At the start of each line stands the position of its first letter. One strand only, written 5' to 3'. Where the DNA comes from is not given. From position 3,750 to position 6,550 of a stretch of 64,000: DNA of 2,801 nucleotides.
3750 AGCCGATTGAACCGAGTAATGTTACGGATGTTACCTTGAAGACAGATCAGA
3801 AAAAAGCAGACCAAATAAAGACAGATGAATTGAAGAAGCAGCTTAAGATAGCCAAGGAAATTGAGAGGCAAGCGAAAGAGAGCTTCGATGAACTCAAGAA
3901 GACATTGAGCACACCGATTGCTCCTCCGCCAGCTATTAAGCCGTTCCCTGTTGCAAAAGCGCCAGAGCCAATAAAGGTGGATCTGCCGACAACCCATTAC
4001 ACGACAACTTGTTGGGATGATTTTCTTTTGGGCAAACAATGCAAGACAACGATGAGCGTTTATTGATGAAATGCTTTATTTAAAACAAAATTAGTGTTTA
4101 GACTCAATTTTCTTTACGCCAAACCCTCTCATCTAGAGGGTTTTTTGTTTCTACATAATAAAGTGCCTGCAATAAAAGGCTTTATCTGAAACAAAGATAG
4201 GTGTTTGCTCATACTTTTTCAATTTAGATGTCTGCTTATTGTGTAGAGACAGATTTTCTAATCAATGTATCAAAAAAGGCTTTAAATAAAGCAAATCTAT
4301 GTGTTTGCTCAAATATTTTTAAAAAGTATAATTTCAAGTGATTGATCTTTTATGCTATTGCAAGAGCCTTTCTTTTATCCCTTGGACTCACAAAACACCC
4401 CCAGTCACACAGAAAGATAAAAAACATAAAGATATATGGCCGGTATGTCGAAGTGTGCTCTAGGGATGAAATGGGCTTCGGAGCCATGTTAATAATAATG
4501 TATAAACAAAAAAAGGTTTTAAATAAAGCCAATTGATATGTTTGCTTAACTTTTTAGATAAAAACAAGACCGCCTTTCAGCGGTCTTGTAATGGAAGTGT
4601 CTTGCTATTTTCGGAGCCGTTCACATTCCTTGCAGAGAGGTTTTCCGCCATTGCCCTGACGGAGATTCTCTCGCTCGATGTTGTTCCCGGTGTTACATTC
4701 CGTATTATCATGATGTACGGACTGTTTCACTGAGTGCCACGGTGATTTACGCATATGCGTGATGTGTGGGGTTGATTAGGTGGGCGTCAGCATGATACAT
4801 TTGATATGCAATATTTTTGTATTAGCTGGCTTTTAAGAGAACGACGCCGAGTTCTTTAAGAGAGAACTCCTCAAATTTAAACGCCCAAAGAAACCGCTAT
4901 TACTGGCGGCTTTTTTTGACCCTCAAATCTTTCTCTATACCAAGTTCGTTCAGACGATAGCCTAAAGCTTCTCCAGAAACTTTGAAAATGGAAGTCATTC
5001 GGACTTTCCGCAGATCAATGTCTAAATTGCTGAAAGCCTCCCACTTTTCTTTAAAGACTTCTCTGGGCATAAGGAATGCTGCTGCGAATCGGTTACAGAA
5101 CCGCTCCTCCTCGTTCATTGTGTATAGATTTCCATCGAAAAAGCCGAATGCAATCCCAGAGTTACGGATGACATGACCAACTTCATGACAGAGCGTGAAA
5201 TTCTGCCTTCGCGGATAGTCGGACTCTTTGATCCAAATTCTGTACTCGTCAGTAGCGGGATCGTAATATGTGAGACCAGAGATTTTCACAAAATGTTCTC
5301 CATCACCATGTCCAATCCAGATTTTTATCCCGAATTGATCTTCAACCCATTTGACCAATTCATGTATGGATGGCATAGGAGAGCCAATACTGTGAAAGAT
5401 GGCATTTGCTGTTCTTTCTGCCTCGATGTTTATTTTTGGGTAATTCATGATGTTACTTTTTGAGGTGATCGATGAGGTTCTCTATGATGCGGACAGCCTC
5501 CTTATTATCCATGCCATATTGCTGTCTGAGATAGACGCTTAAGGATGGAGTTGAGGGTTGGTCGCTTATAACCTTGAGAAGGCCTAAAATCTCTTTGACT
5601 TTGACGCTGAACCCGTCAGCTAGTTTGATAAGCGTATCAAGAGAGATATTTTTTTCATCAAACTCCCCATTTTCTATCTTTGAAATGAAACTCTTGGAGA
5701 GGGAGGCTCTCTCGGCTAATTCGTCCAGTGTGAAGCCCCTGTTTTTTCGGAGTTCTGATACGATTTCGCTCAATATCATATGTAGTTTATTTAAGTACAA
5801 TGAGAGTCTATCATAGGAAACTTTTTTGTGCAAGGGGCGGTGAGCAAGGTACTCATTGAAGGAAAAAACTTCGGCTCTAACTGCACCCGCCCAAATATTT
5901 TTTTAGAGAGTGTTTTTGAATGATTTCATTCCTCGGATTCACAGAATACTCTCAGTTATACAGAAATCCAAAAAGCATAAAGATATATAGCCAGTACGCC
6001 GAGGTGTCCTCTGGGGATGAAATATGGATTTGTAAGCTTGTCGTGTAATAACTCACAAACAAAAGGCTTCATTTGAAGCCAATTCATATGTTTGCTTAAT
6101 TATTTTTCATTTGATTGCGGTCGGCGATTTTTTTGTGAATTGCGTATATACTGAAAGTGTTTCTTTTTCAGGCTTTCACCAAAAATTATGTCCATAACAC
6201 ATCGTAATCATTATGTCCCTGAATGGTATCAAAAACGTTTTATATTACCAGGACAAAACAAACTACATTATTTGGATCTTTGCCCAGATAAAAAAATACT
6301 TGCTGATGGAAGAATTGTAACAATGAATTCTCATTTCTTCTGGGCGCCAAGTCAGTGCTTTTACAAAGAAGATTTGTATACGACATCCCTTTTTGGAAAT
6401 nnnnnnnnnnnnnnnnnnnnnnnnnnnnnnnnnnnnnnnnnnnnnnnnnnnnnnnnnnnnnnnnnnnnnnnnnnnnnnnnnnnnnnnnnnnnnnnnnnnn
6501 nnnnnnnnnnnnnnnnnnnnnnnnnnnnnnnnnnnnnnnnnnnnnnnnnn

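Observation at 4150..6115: A ~150-bp repeat family with a covarying palindromic hairpin surrounds the ImmA/XRE immunity module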

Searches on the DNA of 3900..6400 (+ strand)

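Call 6: search_rna_families(source=window, start=3900, end=6400, threshold=evalue, max_evalue=10)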
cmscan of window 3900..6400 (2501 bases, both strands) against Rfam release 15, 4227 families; matches with E-value up to 10: 11.
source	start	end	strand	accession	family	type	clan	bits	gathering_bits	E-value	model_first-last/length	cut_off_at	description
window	4508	4621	-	RF01770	rimP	Cis-reg; leader;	-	29.2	47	0.044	1-102/102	no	Gammaprotebacteria rimP leader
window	4832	4916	+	RF02379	csRNA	Gene; sRNA;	-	27.2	57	0.88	1-93/93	no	Cia-dependent small RNA csRNA1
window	6060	6106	+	RF00032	Histone3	Cis-reg;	-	26.6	34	0.00011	1-46/46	no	Histone 3' UTR stem-loop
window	4081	4149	+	RF01859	Phe_leader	Cis-reg; leader;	-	26.1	55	0.17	1-125/125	no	Phenylalanine leader peptide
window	4058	4149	+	RF00513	Trp_leader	Cis-reg; leader;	-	22.7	41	0.15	1-100/100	no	Tryptophan operon leader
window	5394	5461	+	RF00078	MicA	Gene; sRNA;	-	20.9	41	3.9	1-75/75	no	MicA sRNA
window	3916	3993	-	RF02682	HDV-F-prausnitzii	Gene; ribozyme;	-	18.3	44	2.7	1-74/74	no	HDV ribozyme from F. prausnitzii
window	4059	4146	+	RF02573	LLnc147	Gene; sRNA;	-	17.1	127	9.8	1-102/102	no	Lactococcus lactis non-coding RNA 147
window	6156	6179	-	RF01618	ceN114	Gene; snRNA; snoRNA; CD-box;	-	16.9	44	8.5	1-63/63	no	Nematode snoRNA ceN114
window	5510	5650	+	RF00379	c-di-AMP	Cis-reg; riboswitch;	-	16.7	38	0.91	1-134/134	no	c-di-AMP riboswitch aptamer (ydaO/yuaA leader)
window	4675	4745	+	RF03957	mir-5856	Gene; miRNA;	-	16.7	90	6.2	1-70/70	no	mir-5856 microRNA precursor family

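Call 11: search_dna_similar(query=window:4100-6200:+, collection=ecoli_genomes, mode=near, max_rows=10)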
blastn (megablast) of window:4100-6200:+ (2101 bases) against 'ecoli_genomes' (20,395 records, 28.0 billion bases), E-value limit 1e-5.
No match.

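Call 12: search_dna_similar(query=window:4100-6200:+, collection=plasmids, mode=distant, max_rows=15)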
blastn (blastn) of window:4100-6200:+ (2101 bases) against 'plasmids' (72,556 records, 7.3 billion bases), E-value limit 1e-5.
No match.

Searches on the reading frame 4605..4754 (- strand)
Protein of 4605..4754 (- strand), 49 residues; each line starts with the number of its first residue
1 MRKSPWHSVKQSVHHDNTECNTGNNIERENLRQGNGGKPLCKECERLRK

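Call 9: search_protein_families(library=pfam, proteins=[window:4605-4754:-], max_evalue=0.01)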
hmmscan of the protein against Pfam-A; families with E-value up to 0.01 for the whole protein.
window:4605-4754:- (49 aa): 0 families

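Call 36: search_protein_families(library=padloc, proteins=[window:4605-4754:-], max_evalue=0.01)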
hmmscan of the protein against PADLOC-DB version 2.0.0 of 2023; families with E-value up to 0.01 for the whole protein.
window:4605-4754:- (49 aa): 0 families

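Call 48: search_protein_families(library=phrogs, proteins=[window:4605-4754:-], max_evalue=0.01)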
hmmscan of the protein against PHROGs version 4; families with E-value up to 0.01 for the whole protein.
window:4605-4754:- (49 aa): 0 families
